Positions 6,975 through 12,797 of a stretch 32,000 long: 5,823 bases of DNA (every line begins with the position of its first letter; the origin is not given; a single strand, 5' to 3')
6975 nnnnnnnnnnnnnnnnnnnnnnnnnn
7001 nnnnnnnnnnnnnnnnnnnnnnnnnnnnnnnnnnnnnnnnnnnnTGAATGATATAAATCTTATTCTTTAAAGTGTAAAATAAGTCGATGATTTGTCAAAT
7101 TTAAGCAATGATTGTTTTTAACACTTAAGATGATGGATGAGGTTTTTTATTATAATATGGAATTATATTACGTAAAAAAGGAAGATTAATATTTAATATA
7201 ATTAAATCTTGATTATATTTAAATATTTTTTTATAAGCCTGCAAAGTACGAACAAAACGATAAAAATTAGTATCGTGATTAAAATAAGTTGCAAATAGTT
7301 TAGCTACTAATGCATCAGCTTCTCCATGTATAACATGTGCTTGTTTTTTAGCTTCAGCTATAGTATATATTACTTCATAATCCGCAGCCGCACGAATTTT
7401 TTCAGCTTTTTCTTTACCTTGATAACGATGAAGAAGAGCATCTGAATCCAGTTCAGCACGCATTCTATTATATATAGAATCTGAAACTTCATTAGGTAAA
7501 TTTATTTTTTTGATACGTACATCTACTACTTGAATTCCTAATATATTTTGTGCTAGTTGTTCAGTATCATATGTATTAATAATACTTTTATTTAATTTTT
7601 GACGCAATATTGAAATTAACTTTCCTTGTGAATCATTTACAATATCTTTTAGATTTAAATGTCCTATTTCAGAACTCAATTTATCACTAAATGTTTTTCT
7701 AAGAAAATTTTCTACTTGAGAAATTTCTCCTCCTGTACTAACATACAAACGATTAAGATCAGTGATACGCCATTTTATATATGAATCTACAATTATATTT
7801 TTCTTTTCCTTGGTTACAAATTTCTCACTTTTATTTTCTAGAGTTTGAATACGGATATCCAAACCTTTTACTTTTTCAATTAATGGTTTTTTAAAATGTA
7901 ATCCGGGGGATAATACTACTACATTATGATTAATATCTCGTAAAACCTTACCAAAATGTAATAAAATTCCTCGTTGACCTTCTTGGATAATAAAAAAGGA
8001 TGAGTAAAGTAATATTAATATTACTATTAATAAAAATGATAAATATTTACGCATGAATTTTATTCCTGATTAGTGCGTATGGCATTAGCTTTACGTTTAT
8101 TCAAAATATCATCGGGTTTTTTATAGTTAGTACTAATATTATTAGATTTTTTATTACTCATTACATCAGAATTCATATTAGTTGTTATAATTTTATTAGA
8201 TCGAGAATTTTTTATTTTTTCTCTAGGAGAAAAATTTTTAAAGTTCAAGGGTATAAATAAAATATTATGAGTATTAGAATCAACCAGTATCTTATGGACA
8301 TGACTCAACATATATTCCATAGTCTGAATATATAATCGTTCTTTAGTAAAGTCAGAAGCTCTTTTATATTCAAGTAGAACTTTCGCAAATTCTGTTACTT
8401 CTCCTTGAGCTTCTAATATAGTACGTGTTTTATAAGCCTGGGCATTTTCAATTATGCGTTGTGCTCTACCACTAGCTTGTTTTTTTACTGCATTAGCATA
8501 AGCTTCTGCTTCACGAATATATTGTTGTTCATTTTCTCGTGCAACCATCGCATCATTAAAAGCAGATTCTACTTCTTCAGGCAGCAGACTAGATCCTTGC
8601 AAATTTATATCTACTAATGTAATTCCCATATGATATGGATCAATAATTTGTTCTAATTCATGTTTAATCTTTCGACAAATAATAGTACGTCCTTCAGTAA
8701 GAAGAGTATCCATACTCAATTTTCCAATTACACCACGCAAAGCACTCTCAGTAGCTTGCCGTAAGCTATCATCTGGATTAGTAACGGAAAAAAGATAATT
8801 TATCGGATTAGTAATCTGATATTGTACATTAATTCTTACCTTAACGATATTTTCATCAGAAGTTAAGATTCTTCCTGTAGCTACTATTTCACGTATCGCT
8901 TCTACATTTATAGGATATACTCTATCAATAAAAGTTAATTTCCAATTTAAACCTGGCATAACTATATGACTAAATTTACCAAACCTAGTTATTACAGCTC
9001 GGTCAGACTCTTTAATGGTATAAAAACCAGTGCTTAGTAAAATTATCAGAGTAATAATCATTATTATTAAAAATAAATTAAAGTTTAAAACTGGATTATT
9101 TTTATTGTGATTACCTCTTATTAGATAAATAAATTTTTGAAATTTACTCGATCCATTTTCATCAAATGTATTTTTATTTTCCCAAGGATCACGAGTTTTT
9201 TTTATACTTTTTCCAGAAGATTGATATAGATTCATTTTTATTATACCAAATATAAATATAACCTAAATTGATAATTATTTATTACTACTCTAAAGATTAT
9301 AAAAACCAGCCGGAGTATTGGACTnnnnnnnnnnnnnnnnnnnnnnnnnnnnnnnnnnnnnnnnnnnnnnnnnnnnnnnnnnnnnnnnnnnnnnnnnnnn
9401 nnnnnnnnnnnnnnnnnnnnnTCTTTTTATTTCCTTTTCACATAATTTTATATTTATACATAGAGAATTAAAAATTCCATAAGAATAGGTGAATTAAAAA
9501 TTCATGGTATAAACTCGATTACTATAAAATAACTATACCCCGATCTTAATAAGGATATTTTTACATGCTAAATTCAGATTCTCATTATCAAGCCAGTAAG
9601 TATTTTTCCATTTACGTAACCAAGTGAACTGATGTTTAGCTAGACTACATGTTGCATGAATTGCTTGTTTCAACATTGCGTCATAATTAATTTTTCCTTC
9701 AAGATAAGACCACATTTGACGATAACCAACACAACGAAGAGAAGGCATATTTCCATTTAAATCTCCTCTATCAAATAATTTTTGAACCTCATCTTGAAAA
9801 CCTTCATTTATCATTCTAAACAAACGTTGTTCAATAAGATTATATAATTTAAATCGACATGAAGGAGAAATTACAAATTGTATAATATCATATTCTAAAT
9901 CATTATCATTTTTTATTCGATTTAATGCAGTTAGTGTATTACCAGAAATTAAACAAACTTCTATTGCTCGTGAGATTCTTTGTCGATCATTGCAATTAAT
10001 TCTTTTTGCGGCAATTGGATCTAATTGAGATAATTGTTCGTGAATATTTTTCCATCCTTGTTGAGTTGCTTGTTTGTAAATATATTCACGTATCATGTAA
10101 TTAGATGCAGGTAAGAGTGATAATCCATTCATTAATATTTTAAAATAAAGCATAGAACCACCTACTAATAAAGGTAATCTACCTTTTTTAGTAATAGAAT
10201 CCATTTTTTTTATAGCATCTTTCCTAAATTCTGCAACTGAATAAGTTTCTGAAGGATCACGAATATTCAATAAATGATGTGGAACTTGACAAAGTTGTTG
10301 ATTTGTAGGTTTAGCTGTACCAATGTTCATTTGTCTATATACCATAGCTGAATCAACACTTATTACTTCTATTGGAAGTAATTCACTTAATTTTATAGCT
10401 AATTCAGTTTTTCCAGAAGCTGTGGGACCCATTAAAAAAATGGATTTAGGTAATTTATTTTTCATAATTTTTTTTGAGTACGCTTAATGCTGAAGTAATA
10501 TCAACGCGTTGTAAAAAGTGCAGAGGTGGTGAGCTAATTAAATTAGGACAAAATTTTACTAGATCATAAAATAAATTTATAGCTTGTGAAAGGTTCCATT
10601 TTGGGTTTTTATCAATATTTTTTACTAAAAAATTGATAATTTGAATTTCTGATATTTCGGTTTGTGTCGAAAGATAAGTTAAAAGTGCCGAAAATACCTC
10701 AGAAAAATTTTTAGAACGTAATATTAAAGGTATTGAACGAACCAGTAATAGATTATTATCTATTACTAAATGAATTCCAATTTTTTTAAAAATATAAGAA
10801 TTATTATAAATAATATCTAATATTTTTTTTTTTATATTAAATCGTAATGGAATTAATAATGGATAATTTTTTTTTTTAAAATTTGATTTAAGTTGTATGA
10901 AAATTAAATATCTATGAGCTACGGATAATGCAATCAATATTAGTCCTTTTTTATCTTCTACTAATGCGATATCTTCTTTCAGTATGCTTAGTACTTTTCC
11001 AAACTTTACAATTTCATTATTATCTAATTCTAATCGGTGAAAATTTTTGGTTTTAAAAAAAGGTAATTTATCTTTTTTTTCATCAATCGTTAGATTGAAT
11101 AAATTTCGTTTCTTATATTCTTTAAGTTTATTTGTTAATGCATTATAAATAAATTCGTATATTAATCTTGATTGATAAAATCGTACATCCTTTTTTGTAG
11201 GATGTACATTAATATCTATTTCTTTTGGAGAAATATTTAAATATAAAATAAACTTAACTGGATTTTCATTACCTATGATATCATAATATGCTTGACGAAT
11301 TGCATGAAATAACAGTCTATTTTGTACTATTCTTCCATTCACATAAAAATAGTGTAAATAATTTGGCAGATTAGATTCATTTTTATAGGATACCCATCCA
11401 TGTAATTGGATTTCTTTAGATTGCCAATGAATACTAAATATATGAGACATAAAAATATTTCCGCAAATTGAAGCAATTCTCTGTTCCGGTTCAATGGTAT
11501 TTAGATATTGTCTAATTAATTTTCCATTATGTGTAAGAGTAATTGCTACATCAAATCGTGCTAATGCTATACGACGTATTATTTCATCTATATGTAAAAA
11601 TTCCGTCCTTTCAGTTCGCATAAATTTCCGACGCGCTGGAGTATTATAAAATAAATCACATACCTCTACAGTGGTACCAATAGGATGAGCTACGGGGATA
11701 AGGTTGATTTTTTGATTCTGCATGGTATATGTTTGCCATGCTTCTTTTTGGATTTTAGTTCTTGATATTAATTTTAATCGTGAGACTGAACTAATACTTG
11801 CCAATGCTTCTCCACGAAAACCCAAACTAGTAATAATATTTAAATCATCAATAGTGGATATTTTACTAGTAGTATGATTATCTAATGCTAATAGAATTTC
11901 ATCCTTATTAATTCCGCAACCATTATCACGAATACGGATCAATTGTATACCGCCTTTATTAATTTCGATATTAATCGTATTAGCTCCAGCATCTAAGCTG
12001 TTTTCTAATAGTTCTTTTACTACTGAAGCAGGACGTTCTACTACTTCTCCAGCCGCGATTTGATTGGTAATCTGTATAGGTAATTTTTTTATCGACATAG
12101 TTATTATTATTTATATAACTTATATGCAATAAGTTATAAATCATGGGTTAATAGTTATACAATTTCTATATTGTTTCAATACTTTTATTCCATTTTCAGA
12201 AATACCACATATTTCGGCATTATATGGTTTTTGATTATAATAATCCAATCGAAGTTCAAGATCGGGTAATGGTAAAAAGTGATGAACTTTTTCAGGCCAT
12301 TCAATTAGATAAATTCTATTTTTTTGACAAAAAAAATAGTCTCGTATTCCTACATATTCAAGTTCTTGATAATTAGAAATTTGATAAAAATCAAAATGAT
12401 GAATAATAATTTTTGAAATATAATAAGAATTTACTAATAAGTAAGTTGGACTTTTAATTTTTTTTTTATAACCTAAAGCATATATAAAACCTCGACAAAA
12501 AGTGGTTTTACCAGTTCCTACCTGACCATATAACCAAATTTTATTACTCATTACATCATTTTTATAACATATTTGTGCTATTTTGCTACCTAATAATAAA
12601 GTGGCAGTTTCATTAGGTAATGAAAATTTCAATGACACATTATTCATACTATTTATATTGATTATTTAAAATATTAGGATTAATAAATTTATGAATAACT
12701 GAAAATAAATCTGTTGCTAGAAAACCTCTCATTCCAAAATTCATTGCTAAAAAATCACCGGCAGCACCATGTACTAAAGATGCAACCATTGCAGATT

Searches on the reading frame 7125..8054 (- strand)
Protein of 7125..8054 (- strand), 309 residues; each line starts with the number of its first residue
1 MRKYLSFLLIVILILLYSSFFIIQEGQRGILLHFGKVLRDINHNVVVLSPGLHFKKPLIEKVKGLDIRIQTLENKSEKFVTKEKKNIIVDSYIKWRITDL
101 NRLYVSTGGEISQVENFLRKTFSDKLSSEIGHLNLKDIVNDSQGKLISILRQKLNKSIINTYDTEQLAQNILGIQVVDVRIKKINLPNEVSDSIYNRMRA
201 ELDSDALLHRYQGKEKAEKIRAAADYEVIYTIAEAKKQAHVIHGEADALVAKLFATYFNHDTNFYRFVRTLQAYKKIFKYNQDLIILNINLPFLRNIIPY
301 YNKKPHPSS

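Call 41: search_protein_families(library=ncbifam, proteins=[window:7125-8054:-], max_evalue=1e-10)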
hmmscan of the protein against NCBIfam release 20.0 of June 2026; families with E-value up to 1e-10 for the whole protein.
window:7125-8054:- (309 aa): 4 families
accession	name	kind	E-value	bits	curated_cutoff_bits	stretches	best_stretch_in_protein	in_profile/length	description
NF008259.0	PRK11029.1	equivalog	5.8e-114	380.5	427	2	1-165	1-166/334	protease modulator HflC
TIGR01932.1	hflC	equivalog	1.5e-94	316.4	134.4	1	1-296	1-316/318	protease modulator HflC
TIGR01933.1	hflK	equivalog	7e-19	68.3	159.4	1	20-282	1-243/261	FtsH protease activity modulator HflK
NF008181.0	PRK10930.1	equivalog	9.3e-11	41.1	660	0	10-256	87-314/419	FtsH protease activity modulator HflK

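Call 43: find_homologous_proteins(query=window:7125-8054:-, max_evalue=1e-60)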
Query window:7125-8054:- (309 aa): 1101 proteins with E <= 1e-60 among 4826 candidates; the best 120 are listed.
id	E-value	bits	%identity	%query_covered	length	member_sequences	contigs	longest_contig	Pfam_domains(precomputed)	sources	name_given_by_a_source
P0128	2.5e-195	665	100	100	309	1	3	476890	PF01145.32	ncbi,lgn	ncbi:MAG: protease modulator HflC [Candidatus Dasytiphilus stammeri]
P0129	1.2e-137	476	73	98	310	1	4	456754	PF01145.32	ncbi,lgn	ncbi:MAG: protease modulator HflC [Candidatus Dasytiphilus stammeri]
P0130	1.0e-135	470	73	98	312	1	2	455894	PF01145.32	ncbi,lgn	ncbi:MAG: protease modulator HflC [Candidatus Dasytiphilus stammeri]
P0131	1.0e-125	437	72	92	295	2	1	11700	PF01145.32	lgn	-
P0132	2.0e-114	400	66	93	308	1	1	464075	PF01145.32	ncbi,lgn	ncbi:MAG: protease modulator HflC [Candidatus Dasytiphilus stammeri]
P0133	6.8e-96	339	53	95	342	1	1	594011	PF01145.32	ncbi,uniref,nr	ncbi:protease modulator HflC [Sodalis sp. CWE]|uniref:protease modulator HflC n=1 Tax=Sodalis sp. CW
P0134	7.3e-96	339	53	100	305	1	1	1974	PF01145.32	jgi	-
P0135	8.8e-96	339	53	100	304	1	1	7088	PF01145.32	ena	-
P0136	2.9e-95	337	51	98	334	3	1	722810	PF01145.32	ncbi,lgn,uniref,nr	ncbi:protease modulator HflC [Izhakiella australiensis]|uniref:Protein HflC n=1 Tax=Izhakiella austr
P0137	1.7e-94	334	50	100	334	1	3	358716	PF01145.32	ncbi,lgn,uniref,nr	ncbi:protease modulator HflC [Cronobacter dublinensis]|uniref:protease modulator HflC n=1 Tax=Cronob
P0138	1.7e-94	334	52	99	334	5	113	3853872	PF01145.32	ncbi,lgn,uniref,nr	ncbi:protease modulator HflC [Edwardsiella ictaluri]|uniref:Protein HflC n=2 Tax=Edwardsiella ictalu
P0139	1.8e-94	334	51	95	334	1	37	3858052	PF01145.32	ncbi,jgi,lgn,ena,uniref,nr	ncbi:protease modulator HflC [Duffyella gerundensis]|jgi:membrane protease subunit HflC|uniref:Prote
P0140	1.8e-94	334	51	95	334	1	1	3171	PF01145.32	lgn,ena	-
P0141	1.8e-94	334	50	99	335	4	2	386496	PF01145.32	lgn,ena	-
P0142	1.9e-94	334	50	99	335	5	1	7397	PF01145.32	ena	-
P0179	2.2e-93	331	52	95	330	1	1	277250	PF01145.32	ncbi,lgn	ncbi:MAG: protease modulator HflC [Candidatus Dasytiphilus stammeri]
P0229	2.2e-92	327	52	95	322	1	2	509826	PF01145.32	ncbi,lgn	ncbi:MAG: protease modulator HflC [Candidatus Dasytiphilus stammeri]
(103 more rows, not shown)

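Call 44: find_encoding_contigs(protein=P0229, flank=8000, max_places=1)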
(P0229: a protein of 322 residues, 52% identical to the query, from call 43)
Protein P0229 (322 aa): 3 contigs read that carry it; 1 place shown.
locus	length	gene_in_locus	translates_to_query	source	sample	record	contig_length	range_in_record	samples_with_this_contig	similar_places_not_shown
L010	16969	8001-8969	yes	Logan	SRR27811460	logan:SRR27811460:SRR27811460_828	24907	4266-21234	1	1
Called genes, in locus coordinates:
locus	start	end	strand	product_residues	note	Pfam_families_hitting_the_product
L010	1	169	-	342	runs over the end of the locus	PF04055:Radical_SAM, PF13353:Fer4_12 (weak)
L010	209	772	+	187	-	PF08207:EFP_N, PF01132:EFP, PF09285:Elong-fact-P_C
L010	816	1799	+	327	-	PF00152:tRNA-synt_2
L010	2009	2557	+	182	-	PF00929:RNase_T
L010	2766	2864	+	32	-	-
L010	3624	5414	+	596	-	PF02518:HATPase_c (weak), PF13589:HATPase_c_3, PF01119:DNA_mis_repair, PF08676:MutL_C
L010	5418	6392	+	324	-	PF01715:IPPT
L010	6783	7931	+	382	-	PF01145:Band_7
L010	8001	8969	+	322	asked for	PF01145:Band_7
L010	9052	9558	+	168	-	PF05229:SCPU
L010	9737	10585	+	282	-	PF00345:PapD_N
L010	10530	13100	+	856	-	PF00577:Usher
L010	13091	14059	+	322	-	PF05229:SCPU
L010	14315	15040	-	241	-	PF03741:TerC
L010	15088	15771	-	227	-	PF02976:MutH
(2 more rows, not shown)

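Call 45: find_encoding_contigs(protein=P0179, flank=8000, max_places=1)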
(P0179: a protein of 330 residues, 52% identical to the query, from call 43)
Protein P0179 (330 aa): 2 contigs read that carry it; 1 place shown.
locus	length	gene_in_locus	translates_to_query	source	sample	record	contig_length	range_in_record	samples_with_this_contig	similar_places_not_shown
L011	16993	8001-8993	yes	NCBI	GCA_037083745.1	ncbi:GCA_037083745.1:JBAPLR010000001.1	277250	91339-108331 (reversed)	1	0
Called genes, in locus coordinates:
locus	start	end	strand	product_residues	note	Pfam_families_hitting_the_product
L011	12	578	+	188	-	PF08207:EFP_N, PF01132:EFP, PF09285:Elong-fact-P_C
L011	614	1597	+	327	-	PF00152:tRNA-synt_2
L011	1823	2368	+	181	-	PF00929:RNase_T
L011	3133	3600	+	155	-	PF01256:Carb_kinase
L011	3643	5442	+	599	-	PF02518:HATPase_c (weak), PF13589:HATPase_c_3, PF01119:DNA_mis_repair, PF08676:MutL_C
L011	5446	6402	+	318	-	PF01715:IPPT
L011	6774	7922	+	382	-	PF01145:Band_7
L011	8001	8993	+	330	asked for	PF01145:Band_7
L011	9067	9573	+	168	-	PF05229:SCPU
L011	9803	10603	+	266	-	PF00345:PapD_N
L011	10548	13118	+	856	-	PF00577:Usher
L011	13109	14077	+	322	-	PF05229:SCPU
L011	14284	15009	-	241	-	PF03741:TerC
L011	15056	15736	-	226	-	PF02976:MutH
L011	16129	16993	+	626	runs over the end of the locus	PF01343:Peptidase_S49, PF00574:CLP_protease (faint), PF01343:Peptidase_S49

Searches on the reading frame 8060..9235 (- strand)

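Call 41: search_protein_families(library=ncbifam, proteins=[window:8060-9235:-], max_evalue=1e-10)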
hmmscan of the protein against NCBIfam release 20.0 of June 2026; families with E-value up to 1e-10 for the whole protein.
window:8060-9235:- (391 aa): 3 families
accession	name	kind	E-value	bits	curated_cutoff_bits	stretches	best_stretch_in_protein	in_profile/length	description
NF008181.0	PRK10930.1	equivalog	1.5e-133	445.7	660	1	48-389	74-413/419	FtsH protease activity modulator HflK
TIGR01933.1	hflK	equivalog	2.8e-101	338.4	159.4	1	71-330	1-260/261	FtsH protease activity modulator HflK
TIGR01932.1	hflC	equivalog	2e-12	46.6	134.4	1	56-192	5-155/318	protease modulator HflC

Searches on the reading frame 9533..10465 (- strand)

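Call 41: search_protein_families(library=ncbifam, proteins=[window:9533-10465:-], max_evalue=1e-10)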
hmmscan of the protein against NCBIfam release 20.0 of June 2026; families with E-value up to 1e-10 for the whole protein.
window:9533-10465:- (310 aa): 1 family
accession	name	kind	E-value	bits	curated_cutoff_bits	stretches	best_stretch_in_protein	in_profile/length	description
TIGR00174.1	miaA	equivalog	2.1e-97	325.9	148.65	1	9-296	2-287/288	tRNA (adenosine(37)-N6)-dimethylallyltransferase MiaA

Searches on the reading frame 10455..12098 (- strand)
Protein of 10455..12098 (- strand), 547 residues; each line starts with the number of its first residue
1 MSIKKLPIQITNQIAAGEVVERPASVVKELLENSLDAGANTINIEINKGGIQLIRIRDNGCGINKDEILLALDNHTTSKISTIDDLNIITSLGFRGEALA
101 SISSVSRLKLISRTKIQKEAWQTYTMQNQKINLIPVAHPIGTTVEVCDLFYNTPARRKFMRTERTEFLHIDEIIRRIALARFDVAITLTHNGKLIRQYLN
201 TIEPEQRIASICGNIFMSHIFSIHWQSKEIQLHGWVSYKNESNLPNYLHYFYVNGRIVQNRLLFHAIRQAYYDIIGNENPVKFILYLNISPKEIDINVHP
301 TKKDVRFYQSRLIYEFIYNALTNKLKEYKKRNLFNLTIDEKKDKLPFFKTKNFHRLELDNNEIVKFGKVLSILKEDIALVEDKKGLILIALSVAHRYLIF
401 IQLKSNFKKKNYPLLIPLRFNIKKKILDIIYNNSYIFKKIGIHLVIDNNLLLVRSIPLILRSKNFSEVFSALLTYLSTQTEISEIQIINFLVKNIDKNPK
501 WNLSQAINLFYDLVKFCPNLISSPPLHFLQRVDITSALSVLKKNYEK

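Call 41: search_protein_families(library=ncbifam, proteins=[window:10455-12098:-], max_evalue=1e-10)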
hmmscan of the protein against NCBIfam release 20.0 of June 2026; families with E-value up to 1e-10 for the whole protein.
window:10455-12098:- (547 aa): 8 families
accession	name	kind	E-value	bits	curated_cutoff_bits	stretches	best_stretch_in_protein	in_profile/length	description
NF000948.0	PRK00095.1-1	equivalog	5.4e-195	649.9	701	2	1-336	1-340/625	DNA mismatch repair endonuclease MutL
TIGR00585.2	mutl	equivalog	1.3e-153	512.9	180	2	3-332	1-330/555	DNA mismatch repair endonuclease MutL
NF000949.0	PRK00095.1-2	equivalog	1.2e-146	490.4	750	1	2-339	6-339/634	DNA mismatch repair endonuclease MutL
NF000953.0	PRK00095.2-4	equivalog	8.3e-108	361.9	693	1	1-332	1-335/611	DNA mismatch repair endonuclease MutL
NF000952.0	PRK00095.2-2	subfamily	4.7e-95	319.4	840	1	1-348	1-346/623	DNA mismatch repair endonuclease MutL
NF000950.0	PRK00095.1-3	equivalog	5.8e-89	299.2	756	1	2-329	3-329/641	DNA mismatch repair endonuclease MutL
NF000954.0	PRK00095.2-5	equivalog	7.4e-67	226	937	1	6-331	10-334/588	DNA mismatch repair endonuclease MutL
NF000951.0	PRK00095.2-1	equivalog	5.6e-66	223.4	391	1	2-487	4-493/559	DNA mismatch repair endonuclease MutL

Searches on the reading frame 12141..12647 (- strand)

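Call 41: search_protein_families(library=ncbifam, proteins=[window:12141-12647:-], max_evalue=1e-10)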
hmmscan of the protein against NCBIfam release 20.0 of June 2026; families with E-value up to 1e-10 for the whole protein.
window:12141-12647:- (168 aa): 2 families
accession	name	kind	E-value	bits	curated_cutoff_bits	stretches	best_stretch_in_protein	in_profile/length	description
NF007931.0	PRK10646.1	equivalog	3.1e-43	147.4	246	1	8-159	6-150/153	tRNA (adenosine(37)-N6)-threonylcarbamoyltransferase complex ATPase subunit type 1 TsaE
TIGR00150.1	T6A_YjeE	equivalog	2.6e-33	114.7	60.1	1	10-140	2-126/135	tRNA (adenosine(37)-N6)-threonylcarbamoyltransferase complex ATPase subunit type 1 TsaE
